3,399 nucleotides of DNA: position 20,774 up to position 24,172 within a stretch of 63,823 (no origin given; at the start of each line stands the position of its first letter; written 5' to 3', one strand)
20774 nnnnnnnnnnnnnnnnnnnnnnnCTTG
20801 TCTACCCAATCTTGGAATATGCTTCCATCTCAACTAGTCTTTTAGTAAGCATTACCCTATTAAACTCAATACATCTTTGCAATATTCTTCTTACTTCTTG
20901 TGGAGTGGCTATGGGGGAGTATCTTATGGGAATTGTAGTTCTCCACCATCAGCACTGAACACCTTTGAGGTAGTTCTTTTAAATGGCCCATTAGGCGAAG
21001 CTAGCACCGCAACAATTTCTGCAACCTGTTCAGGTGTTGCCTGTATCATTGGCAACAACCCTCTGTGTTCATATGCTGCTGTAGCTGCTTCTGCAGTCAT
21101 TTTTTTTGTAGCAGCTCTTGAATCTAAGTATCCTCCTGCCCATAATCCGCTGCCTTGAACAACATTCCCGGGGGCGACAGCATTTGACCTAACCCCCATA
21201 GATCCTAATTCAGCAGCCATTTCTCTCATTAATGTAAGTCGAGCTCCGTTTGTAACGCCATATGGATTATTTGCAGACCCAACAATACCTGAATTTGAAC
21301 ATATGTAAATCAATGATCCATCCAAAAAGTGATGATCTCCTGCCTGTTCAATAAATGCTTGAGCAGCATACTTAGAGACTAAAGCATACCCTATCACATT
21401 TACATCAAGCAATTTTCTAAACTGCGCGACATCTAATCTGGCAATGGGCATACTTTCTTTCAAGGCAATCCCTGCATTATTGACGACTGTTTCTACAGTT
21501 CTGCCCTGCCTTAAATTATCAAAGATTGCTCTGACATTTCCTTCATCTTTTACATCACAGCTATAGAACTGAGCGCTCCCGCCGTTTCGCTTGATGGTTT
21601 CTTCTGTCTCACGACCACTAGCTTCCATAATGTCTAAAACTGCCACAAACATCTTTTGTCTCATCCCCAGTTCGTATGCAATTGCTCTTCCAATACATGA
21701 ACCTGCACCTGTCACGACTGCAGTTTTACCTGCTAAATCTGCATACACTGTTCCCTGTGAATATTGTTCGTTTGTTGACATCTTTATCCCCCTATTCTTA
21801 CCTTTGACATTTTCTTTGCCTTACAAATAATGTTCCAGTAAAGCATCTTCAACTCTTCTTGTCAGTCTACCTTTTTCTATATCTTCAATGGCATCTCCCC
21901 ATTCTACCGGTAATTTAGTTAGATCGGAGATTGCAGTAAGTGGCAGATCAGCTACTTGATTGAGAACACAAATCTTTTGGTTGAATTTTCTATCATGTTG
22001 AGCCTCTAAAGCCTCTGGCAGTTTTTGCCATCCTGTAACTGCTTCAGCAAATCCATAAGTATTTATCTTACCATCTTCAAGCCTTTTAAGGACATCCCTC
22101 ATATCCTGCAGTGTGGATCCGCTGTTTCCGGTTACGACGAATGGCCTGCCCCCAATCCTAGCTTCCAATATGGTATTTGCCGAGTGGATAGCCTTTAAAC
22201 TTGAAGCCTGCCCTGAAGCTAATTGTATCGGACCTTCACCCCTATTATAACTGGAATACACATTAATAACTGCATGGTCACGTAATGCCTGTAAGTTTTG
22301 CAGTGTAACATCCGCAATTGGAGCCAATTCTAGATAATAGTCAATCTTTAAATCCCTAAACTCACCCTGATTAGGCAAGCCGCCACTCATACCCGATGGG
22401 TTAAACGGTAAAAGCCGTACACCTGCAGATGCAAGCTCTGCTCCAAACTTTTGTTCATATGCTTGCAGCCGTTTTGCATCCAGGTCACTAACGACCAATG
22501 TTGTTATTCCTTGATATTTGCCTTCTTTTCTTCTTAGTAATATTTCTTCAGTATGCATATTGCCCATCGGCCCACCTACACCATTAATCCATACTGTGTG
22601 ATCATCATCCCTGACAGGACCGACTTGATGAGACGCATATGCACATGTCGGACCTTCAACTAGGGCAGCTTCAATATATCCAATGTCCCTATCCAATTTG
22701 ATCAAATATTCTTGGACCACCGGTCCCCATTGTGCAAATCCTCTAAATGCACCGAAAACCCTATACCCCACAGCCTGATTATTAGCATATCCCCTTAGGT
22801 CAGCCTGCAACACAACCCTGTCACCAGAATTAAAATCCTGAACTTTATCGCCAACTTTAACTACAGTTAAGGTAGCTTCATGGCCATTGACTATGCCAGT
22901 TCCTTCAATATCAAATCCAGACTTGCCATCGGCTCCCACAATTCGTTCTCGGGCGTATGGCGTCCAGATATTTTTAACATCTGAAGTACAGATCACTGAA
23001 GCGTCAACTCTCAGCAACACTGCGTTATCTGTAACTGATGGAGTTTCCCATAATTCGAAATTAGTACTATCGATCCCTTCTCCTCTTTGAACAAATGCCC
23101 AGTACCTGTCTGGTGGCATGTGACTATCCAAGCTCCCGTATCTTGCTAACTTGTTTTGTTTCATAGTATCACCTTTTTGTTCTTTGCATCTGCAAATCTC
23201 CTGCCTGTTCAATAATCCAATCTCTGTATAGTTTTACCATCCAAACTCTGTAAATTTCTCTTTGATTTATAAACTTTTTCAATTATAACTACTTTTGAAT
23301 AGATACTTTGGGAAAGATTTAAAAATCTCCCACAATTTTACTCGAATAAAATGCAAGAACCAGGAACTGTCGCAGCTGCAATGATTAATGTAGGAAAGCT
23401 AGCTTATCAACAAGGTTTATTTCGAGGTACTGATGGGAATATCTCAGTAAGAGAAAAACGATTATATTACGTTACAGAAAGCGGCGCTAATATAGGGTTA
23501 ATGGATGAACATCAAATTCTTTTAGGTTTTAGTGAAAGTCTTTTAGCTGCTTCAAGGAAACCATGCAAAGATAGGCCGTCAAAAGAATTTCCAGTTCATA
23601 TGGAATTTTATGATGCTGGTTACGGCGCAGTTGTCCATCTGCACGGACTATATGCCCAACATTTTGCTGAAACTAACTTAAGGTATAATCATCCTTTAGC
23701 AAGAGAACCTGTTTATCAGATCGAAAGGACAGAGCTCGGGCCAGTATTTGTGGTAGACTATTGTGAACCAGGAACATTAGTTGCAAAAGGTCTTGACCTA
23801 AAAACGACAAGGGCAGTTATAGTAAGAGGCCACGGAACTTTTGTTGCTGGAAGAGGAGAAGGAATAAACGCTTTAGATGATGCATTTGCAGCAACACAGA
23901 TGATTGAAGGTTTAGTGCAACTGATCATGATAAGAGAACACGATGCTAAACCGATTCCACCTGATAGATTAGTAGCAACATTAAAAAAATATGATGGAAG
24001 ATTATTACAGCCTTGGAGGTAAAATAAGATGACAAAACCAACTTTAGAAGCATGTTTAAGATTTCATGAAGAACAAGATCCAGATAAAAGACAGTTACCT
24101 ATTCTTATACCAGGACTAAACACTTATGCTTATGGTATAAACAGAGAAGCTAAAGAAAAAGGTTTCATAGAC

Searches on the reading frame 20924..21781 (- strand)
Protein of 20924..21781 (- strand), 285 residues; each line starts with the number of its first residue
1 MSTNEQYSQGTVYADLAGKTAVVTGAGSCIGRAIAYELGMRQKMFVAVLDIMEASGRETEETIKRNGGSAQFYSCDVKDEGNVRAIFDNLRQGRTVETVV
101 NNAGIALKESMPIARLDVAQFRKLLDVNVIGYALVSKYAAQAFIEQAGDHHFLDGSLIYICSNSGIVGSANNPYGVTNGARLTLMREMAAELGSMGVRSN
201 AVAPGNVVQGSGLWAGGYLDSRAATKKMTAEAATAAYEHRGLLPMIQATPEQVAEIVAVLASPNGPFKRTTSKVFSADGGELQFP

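Call 43: search_protein_families(library=pfam, proteins=[window:20924-21781:-], max_evalue=0.001)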
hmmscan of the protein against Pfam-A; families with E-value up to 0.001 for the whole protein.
window:20924-21781:- (285 aa): 3 families
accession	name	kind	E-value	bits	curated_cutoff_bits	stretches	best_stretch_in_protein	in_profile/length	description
PF13561.12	adh_short_C2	-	5e-31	108.5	27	1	25-280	1-234/236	Enoyl-(Acyl carrier protein) reductase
PF00106.31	adh_short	-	1.3e-30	106.8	26.6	1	19-207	1-182/195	short chain dehydrogenase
PF08659.16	KR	-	1.9e-07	31.6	22.6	1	20-186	2-161/180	KR domain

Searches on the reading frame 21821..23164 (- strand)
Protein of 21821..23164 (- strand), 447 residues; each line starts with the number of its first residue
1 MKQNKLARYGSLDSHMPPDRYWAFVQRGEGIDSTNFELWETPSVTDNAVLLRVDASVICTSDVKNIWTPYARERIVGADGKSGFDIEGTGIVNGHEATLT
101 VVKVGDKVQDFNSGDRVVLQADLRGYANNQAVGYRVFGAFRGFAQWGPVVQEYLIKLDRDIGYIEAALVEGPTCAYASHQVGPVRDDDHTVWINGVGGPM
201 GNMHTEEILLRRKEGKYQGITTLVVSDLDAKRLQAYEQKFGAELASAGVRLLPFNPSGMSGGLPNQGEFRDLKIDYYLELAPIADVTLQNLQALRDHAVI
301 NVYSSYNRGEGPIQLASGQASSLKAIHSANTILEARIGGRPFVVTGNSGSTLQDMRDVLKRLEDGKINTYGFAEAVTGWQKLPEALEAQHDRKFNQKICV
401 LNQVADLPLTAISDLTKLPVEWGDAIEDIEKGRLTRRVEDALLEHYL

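Call 43: search_protein_families(library=pfam, proteins=[window:21821-23164:-], max_evalue=0.001)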
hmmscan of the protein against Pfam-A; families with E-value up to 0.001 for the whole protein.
window:21821-23164:- (447 aa): 1 family
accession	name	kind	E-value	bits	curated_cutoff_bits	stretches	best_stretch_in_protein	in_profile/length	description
PF08240.17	ADH_N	-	1e-09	39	23.5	1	46-146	2-91/104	Alcohol dehydrogenase GroES-like domain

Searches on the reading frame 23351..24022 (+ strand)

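Call 43: search_protein_families(library=pfam, proteins=[window:23351-24022:+], max_evalue=0.001)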
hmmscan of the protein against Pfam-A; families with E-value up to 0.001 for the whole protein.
window:23351-24022:+ (223 aa): 1 family
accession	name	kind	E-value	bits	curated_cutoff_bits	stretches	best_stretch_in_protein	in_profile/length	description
PF00596.27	Aldolase_II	-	3.9e-23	82.7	22.2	1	10-191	2-181/183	Class II Aldolase and Adducin N-terminal domain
